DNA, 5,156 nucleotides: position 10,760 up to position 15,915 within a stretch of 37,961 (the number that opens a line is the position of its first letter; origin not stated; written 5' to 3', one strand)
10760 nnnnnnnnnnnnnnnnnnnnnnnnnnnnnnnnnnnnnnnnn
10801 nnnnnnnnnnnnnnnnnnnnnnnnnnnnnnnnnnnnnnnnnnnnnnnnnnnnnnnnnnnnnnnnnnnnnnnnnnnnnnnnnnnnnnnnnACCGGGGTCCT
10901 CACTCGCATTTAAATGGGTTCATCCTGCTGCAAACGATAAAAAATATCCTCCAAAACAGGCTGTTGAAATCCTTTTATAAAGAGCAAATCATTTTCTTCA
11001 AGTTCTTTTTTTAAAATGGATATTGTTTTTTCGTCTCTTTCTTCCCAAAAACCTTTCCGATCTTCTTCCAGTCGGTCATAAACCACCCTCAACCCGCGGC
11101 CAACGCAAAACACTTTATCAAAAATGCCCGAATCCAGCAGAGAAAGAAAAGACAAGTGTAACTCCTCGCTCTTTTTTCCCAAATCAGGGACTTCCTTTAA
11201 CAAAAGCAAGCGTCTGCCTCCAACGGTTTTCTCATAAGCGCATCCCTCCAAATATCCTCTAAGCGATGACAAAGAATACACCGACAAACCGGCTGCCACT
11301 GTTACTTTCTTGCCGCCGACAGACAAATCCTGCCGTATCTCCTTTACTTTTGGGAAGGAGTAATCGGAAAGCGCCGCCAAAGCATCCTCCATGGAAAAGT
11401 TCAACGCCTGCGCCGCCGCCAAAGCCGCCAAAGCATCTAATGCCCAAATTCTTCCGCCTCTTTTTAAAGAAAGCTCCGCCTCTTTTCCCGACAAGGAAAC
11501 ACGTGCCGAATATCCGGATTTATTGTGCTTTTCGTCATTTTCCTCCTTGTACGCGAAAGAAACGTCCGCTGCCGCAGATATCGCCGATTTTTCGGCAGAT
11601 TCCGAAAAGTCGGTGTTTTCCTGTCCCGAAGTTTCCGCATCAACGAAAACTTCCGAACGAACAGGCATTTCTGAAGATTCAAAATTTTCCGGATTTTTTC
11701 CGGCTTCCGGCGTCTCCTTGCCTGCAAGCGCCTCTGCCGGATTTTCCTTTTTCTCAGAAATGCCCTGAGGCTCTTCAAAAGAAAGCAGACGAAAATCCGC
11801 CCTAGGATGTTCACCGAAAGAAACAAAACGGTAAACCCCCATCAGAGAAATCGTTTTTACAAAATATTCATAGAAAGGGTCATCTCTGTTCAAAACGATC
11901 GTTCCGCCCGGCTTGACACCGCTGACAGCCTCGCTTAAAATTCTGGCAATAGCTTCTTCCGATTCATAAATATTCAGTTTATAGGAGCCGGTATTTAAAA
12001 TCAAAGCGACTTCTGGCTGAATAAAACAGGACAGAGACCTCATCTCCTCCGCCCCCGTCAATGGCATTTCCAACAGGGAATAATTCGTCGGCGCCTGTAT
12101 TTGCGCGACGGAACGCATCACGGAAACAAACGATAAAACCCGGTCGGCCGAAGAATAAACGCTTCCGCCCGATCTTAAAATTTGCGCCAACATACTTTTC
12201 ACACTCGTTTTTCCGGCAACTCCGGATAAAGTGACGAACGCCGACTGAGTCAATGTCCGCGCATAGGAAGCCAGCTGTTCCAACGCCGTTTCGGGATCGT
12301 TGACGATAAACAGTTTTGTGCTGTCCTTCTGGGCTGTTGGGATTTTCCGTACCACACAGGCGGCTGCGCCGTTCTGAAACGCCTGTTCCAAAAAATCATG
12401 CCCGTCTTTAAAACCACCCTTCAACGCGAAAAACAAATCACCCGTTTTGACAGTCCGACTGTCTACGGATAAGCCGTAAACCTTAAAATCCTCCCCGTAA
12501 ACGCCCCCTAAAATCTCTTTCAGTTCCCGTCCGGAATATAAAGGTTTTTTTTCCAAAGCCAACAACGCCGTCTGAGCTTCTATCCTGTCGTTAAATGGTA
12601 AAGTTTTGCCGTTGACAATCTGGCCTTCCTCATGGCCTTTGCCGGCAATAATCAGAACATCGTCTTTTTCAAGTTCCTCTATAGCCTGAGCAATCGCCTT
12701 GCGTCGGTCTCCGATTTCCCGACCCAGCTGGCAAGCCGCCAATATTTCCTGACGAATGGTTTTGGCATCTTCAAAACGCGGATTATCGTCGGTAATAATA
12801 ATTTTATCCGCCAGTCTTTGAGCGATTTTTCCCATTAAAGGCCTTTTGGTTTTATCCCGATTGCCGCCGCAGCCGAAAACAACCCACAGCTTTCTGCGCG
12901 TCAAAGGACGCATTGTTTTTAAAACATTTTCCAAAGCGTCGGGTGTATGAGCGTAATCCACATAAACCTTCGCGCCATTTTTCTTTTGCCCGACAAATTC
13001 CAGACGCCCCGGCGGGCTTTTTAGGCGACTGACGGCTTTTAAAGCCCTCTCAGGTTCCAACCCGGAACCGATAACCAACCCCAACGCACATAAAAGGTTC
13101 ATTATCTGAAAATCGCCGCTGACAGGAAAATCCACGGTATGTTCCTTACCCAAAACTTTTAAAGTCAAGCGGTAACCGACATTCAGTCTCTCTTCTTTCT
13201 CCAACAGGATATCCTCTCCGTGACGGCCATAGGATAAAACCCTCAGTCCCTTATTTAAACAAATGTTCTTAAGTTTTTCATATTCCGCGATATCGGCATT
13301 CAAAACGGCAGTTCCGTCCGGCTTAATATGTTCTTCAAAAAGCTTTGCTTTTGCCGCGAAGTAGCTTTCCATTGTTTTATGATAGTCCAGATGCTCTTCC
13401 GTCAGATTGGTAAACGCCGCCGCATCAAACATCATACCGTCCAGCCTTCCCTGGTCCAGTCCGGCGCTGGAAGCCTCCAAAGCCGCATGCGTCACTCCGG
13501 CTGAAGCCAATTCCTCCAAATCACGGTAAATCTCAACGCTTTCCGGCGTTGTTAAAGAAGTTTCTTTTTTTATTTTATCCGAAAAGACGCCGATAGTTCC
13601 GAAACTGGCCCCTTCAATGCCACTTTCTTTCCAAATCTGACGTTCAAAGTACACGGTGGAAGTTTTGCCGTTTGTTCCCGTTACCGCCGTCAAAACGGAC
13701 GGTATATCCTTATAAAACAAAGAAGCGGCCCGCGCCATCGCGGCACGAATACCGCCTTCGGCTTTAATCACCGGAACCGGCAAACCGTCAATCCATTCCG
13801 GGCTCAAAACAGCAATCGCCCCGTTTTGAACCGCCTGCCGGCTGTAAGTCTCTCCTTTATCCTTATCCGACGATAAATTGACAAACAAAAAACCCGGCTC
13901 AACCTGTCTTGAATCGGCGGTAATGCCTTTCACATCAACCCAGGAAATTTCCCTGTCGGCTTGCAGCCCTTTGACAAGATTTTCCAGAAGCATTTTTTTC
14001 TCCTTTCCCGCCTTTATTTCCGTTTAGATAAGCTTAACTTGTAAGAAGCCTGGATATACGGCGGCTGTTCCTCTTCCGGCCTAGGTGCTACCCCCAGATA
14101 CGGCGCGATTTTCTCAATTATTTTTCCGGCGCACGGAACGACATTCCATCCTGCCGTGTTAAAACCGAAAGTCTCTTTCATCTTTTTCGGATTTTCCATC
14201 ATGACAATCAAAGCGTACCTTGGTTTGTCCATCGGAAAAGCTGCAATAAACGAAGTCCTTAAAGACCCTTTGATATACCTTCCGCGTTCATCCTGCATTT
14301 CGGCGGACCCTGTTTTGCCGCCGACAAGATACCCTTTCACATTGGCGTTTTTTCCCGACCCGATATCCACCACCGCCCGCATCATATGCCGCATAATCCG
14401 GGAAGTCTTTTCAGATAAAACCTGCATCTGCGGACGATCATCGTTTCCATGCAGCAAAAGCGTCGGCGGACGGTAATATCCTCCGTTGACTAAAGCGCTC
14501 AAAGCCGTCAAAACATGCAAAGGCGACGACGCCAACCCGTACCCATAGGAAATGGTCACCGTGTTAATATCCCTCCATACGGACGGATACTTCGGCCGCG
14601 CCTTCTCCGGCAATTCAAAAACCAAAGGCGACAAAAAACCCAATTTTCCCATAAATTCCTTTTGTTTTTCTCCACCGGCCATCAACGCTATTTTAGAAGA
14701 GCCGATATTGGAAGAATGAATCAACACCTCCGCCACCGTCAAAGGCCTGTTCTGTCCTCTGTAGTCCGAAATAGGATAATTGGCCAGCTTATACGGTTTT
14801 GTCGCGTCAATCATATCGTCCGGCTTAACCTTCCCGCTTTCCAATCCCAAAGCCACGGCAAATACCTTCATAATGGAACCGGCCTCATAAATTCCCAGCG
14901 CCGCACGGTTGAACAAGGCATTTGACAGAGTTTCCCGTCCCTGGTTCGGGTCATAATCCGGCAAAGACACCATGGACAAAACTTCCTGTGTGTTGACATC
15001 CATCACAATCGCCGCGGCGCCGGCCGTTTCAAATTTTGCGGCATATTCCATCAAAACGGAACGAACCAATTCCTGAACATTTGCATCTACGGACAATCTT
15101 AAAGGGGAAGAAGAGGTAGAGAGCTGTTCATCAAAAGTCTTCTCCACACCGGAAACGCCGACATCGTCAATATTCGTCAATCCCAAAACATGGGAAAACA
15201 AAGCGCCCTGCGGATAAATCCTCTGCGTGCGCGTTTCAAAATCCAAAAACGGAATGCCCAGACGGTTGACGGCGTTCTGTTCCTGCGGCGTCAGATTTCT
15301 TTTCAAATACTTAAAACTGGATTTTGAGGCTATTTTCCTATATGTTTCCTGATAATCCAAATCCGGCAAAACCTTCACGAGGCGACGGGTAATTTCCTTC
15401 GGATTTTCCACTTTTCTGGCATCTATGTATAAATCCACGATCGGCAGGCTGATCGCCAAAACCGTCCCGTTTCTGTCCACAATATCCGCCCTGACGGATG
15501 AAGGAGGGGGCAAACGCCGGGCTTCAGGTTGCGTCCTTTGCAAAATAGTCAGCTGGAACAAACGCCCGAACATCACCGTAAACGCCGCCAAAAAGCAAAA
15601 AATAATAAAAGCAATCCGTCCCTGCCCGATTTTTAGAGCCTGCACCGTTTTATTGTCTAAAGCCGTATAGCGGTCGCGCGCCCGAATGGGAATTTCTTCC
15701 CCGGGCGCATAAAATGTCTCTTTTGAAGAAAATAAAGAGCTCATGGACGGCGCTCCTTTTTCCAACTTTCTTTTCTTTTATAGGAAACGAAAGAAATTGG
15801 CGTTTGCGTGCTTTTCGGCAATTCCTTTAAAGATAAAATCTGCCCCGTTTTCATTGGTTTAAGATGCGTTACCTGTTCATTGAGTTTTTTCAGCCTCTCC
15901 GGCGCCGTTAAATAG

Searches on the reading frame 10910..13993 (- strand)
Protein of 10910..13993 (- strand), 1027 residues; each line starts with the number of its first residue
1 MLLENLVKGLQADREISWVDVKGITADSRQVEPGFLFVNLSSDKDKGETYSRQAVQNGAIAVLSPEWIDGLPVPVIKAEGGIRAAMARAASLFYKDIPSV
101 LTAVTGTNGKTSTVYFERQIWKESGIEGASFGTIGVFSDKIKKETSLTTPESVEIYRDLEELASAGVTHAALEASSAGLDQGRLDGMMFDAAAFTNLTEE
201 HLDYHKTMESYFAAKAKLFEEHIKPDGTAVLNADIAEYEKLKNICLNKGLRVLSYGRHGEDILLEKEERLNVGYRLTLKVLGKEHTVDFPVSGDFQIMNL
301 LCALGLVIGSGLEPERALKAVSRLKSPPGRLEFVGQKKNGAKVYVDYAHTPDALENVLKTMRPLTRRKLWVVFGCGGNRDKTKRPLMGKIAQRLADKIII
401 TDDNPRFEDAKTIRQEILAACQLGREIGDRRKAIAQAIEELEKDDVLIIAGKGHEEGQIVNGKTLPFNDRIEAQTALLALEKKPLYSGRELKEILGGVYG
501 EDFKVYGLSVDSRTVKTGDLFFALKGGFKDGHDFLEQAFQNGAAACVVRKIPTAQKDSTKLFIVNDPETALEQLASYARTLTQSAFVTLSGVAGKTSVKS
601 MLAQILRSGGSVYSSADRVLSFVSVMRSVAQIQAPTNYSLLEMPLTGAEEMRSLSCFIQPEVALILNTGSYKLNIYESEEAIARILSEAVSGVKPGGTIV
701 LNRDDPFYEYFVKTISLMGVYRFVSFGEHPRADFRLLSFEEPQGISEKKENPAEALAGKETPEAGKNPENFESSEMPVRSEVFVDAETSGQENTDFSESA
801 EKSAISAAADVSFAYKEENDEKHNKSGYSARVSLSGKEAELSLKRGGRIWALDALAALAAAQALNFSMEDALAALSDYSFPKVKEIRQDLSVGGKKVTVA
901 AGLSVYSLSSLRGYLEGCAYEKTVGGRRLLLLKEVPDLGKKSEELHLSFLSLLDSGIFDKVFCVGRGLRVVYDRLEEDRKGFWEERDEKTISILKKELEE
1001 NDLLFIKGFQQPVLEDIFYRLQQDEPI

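Call 48: search_protein_families(library=pfam, proteins=[window:10910-13993:-], max_evalue=0.001)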
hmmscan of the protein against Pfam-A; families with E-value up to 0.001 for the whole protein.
window:10910-13993:- (1027 aa): 3 families
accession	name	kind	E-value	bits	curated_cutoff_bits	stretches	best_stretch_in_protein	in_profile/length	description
PF08245.18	Mur_ligase_M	-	4.3e-67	226.4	24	2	104-306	1-199/200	Mur ligase middle domain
PF02875.26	Mur_ligase_C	-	2.4e-39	135.5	28.4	1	329-453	1-127/127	Mur ligase, glutamate ligase domain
PF01225.30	Mur_ligase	-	7.8e-13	49.1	21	1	505-550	2-52/95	Mur ligase family, catalytic domain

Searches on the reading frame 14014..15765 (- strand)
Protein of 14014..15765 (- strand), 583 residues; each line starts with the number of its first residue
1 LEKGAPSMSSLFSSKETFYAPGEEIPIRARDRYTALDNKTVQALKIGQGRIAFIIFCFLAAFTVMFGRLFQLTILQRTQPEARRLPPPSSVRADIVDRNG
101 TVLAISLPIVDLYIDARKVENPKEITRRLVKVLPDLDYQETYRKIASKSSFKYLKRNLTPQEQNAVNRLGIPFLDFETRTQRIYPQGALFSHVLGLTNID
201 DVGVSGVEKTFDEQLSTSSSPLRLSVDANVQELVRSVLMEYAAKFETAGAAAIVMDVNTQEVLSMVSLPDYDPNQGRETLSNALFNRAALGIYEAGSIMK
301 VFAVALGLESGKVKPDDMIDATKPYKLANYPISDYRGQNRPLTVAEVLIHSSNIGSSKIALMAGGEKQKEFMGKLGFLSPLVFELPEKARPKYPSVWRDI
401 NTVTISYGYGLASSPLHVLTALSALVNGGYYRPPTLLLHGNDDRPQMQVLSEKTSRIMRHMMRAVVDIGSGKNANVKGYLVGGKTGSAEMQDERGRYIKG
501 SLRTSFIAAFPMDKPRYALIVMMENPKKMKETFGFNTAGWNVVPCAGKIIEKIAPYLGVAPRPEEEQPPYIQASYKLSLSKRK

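Call 48: search_protein_families(library=pfam, proteins=[window:14014-15765:-], max_evalue=0.001)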
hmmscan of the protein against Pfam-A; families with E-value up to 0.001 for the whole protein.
window:14014-15765:- (583 aa): 2 families
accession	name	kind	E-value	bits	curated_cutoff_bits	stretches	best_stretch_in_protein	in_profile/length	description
PF00905.27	Transpeptidase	-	1.4e-57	195.6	22.1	1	251-529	2-283/299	Penicillin binding protein transpeptidase domain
PF03717.20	PBP_dimer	-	7.6e-15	56.2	24.4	1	91-229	5-172/180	Penicillin-binding Protein dimerisation domain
